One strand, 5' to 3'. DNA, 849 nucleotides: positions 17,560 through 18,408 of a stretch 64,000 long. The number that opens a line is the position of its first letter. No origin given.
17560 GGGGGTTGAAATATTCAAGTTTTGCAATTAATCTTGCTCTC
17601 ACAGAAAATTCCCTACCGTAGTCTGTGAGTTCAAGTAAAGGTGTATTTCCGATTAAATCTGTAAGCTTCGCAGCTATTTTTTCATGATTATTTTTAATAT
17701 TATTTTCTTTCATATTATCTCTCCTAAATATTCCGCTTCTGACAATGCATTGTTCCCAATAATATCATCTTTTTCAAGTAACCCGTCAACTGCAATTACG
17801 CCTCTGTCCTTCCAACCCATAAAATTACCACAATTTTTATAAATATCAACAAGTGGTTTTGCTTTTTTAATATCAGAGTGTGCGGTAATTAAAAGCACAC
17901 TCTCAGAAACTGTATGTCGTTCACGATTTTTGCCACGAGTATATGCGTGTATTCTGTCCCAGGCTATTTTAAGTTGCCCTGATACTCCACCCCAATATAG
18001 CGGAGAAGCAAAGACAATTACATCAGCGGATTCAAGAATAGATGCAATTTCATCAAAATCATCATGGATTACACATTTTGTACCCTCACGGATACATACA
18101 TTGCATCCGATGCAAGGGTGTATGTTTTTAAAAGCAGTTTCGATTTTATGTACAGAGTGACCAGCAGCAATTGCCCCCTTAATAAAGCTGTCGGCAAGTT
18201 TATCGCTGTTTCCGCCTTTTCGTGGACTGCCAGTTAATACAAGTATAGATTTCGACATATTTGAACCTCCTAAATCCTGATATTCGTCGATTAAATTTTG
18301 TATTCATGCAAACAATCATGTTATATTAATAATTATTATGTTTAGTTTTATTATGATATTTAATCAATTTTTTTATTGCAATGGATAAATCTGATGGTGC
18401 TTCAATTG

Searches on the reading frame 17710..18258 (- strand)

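Call 26: search_protein_families(library=ncbifam, proteins=[window:17710-18258:-], max_evalue=0.00001)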
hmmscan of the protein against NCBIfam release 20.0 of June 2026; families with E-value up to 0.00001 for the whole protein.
window:17710-18258:- (182 aa): 0 families

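Call 73: search_protein_families(library=pfam, proteins=[window:17710-18258:-], max_evalue=0.00001)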
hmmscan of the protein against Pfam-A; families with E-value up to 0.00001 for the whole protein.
window:17710-18258:- (182 aa): 2 families
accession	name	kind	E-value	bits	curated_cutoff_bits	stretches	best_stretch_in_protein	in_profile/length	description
PF03358.20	FMN_red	-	5.7e-20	71.9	24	1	5-124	3-112/152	NADPH-dependent FMN reductase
PF02525.22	Flavodoxin_2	-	9.3e-13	48.8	27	1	4-164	2-182/198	Flavodoxin-like fold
